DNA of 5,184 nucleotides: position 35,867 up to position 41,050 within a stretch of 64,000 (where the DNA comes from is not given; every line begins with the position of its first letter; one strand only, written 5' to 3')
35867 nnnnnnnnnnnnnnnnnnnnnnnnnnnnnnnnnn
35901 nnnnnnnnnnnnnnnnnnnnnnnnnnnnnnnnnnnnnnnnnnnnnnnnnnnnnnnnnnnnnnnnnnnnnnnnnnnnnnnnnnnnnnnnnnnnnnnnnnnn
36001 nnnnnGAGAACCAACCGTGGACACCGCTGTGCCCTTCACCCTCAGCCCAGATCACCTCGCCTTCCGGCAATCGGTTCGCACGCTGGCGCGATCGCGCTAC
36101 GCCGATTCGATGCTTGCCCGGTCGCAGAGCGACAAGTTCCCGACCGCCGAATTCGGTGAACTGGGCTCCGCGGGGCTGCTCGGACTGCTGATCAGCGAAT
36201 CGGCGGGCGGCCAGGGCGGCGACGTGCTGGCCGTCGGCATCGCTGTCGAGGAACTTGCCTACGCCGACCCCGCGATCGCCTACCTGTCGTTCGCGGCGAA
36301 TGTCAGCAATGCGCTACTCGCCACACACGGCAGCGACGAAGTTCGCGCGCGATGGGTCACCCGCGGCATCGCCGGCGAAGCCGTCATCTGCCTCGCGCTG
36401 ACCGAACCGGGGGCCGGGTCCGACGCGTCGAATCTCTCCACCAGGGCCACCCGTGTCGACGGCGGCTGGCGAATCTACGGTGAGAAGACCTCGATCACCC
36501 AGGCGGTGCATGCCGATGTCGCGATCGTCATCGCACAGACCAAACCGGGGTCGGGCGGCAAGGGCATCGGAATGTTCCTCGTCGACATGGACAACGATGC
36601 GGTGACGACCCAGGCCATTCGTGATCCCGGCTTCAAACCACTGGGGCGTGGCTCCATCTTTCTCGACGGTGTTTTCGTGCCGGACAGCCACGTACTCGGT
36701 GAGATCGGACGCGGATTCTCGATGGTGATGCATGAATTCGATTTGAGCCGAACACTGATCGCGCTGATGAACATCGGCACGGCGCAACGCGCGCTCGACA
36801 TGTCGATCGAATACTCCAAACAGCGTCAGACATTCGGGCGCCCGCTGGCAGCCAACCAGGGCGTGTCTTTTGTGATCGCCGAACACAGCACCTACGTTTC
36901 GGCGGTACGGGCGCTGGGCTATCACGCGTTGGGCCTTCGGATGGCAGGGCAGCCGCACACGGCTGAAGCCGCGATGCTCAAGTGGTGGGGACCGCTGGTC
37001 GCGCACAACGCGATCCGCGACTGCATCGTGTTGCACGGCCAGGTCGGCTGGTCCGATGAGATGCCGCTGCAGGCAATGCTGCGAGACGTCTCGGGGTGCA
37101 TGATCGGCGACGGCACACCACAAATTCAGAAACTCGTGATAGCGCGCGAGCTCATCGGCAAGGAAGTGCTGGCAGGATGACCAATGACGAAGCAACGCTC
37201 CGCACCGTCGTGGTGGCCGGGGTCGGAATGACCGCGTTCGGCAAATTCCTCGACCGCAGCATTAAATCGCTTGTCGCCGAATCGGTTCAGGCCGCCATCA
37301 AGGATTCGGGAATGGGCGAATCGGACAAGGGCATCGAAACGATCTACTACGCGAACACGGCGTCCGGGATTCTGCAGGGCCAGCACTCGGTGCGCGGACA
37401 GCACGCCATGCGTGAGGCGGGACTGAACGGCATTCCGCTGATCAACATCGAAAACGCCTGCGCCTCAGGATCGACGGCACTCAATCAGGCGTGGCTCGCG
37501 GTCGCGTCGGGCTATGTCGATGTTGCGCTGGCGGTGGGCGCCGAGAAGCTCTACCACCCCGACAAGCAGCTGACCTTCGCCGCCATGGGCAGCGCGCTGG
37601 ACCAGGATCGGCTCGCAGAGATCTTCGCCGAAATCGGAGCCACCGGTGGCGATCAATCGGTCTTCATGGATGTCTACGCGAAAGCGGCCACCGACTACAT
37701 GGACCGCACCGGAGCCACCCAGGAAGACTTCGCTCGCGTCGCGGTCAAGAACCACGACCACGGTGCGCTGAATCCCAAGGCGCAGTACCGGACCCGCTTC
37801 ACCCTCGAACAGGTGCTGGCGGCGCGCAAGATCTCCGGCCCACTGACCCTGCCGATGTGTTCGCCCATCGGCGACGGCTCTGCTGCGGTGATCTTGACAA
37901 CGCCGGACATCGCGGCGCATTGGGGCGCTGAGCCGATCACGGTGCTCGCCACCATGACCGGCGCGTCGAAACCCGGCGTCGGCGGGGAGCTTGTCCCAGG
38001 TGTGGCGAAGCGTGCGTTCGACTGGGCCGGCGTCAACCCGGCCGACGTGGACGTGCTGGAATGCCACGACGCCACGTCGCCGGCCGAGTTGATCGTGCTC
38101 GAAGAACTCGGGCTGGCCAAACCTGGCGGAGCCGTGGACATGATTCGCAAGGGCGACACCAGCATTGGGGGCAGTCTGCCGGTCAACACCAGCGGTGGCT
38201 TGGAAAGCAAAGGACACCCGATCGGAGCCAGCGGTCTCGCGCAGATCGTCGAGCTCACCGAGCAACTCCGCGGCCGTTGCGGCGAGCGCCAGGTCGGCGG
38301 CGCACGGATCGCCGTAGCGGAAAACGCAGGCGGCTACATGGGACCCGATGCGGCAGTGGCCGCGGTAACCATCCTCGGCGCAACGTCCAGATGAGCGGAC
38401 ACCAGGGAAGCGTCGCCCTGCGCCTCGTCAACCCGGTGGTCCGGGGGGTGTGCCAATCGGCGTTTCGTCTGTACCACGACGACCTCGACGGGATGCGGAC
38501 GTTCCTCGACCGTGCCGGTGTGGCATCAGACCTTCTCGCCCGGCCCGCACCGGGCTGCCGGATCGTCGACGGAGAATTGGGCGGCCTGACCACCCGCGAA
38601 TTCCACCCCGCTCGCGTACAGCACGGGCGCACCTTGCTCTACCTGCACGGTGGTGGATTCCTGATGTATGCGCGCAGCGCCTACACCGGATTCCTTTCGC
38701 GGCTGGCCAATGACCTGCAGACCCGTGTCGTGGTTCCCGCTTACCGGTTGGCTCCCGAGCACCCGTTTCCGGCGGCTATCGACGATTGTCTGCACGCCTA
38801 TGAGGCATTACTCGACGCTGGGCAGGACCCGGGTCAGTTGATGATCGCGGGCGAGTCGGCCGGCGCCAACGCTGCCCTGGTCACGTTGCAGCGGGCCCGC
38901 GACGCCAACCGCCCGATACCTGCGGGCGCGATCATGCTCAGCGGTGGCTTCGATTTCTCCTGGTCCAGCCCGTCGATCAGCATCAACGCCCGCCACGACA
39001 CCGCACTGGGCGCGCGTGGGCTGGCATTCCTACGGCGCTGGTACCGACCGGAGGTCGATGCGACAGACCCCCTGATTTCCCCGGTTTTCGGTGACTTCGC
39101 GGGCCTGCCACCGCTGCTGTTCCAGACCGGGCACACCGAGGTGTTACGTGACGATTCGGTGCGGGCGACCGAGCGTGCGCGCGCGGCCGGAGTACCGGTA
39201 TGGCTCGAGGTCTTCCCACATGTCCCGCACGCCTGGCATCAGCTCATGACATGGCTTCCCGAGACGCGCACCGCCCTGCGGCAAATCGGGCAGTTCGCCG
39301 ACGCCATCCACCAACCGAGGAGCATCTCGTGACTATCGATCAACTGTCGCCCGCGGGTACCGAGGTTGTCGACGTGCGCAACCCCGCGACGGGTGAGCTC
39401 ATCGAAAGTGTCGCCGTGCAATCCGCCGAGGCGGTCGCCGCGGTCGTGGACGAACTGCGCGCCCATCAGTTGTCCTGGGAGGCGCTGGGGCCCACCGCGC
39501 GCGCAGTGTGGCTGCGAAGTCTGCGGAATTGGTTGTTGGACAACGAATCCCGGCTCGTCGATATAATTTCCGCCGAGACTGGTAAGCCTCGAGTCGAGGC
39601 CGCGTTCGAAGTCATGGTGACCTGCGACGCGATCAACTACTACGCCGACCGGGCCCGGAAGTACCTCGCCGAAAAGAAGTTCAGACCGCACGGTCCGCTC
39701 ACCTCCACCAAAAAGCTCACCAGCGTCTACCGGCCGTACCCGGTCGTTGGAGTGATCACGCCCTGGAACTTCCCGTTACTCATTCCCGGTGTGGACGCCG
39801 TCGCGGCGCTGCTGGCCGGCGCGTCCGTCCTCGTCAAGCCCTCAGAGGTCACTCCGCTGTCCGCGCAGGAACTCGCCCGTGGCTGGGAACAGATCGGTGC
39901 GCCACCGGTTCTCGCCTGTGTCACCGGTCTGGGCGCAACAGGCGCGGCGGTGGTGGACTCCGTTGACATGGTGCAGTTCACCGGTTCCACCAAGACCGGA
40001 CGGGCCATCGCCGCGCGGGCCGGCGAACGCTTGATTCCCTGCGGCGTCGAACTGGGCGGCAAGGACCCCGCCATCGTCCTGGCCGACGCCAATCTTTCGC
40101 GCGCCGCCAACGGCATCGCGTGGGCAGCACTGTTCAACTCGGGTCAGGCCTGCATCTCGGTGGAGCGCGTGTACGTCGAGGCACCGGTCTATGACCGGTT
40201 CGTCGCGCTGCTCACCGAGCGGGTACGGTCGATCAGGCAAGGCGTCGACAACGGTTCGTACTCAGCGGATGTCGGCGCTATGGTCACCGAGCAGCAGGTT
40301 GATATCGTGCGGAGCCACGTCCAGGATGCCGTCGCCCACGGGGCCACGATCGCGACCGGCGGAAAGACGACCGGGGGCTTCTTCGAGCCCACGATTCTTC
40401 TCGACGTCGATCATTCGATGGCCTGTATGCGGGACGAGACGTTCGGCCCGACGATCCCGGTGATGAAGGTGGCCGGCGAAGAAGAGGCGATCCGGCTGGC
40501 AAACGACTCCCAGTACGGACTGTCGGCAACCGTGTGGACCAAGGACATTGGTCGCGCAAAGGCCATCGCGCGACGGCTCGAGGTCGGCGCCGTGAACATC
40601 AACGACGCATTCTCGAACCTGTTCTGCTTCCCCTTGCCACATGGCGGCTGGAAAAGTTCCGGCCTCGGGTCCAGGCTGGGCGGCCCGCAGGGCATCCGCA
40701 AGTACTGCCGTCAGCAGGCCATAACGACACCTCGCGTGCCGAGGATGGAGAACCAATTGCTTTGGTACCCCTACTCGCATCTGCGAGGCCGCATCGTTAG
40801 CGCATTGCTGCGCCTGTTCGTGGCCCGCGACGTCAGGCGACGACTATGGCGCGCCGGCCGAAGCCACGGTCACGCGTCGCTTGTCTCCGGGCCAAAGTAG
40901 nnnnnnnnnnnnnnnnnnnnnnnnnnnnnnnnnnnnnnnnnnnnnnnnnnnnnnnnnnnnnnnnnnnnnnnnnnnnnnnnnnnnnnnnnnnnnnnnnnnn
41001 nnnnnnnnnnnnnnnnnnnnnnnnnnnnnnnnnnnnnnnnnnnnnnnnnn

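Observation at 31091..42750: Five copies of YAGTCA-N4-TGACTA define a probable regulon for the local TetR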

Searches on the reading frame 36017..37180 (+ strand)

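Call 13: search_protein_families(library=pfam, proteins=[window:36017-37180:+])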
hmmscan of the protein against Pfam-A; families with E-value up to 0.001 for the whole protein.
window:36017-37180:+ (387 aa): 4 families
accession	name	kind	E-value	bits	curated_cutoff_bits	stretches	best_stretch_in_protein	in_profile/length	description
PF00441.29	Acyl-CoA_dh_1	-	9.1e-39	133.4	22.4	1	231-379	1-149/150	Acyl-CoA dehydrogenase, C-terminal domain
PF02771.21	Acyl-CoA_dh_N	-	1.2e-20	74.4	22.9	1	10-121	1-113/113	Acyl-CoA dehydrogenase, N-terminal domain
PF02770.24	Acyl-CoA_dh_M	-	3.7e-19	69.1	33.3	1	125-218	1-96/97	Acyl-CoA dehydrogenase, middle domain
PF08028.16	Acyl-CoA_dh_2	-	1.9e-11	44.8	22.7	1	247-359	2-124/134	Acyl-CoA dehydrogenase, C-terminal domain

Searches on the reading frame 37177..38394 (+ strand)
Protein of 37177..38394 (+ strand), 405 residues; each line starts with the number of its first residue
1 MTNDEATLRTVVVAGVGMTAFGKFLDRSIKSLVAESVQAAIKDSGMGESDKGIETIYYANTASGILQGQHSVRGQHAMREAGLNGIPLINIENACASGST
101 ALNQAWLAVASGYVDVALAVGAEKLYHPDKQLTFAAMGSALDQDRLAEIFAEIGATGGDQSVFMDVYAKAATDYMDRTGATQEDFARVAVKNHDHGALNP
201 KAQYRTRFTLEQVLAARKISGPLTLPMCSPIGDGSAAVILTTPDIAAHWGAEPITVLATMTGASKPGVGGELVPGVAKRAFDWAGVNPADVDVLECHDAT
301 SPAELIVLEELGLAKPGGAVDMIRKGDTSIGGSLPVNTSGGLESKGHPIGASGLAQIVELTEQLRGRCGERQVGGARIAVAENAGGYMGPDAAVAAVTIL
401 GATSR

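Call 13: search_protein_families(library=pfam, proteins=[window:37177-38394:+])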
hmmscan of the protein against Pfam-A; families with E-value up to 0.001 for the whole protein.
window:37177-38394:+ (405 aa): 5 families
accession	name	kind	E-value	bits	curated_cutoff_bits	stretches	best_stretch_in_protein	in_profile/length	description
PF22691.2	Thiolase_C_1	-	1.6e-39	135.4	28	1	276-390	23-136/144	Thiolase C-terminal domain-like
PF00108.29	Thiolase_N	-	3.1e-24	86.2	26.4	1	11-203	1-191/260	Thiolase, N-terminal domain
PF02803.24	Thiolase_C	-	8.3e-10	38.8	27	1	277-375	28-108/123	Thiolase, C-terminal domain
PF00109.32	ketoacyl-synt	-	9.4e-09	35.7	20.8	1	82-149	162-227/252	Beta-ketoacyl synthase, N-terminal domain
PF08545.16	ACP_syn_III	-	0.00046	20.5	24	0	91-125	3-37/80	3-Oxoacyl-[acyl-carrier-protein (ACP)] synthase III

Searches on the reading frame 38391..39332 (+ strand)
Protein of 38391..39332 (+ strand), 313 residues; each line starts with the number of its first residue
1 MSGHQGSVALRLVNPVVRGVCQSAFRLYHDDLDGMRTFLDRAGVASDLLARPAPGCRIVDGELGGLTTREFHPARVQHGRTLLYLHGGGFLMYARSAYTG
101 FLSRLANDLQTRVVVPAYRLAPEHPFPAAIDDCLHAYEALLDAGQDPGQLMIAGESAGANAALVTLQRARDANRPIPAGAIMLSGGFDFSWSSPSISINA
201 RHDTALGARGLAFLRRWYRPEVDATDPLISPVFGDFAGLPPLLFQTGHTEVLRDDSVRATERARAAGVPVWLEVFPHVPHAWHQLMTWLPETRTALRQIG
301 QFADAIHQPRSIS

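Call 13: search_protein_families(library=pfam, proteins=[window:38391-39332:+])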
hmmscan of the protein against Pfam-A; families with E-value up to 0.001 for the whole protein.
window:38391-39332:+ (313 aa): 4 families
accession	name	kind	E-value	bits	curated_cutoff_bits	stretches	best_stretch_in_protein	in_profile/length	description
PF07859.19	Abhydrolase_3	-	2.3e-53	181.5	25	1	82-283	1-209/210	alpha/beta hydrolase fold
PF20434.5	BD-FAE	-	9.5e-08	32.2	26.8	1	80-164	14-105/215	BD-FAE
PF10340.15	Say1_Mug180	-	1.1e-07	31.5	21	1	80-185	123-233/374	Steryl acetyl hydrolase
PF00135.34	COesterase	-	8e-05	22.2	27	0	144-193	179-226/515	Carboxylesterase family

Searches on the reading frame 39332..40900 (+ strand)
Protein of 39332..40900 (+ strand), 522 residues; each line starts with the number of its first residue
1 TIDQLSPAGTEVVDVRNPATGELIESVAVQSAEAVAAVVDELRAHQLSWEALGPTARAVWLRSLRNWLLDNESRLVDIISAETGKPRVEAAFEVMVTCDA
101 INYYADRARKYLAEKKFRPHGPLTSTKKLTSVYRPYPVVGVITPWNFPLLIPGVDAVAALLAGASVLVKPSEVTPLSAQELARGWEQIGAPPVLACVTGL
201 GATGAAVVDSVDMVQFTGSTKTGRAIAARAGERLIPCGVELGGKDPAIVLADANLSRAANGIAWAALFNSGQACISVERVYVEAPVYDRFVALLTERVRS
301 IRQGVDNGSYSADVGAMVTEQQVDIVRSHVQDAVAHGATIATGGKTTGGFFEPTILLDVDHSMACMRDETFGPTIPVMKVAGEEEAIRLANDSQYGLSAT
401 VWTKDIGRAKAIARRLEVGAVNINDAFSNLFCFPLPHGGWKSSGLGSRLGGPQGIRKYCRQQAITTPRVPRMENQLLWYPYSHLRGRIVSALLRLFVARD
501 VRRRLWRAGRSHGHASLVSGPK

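Call 12: search_protein_families(library=pfam, proteins=[window:39332-40900:+])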
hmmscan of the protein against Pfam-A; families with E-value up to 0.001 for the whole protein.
window:39332-40900:+ (522 aa): 1 family
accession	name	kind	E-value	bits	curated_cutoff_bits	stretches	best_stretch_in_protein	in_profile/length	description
PF00171.27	Aldedh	-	5.8e-132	441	23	1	11-463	7-460/461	Aldehyde dehydrogenase family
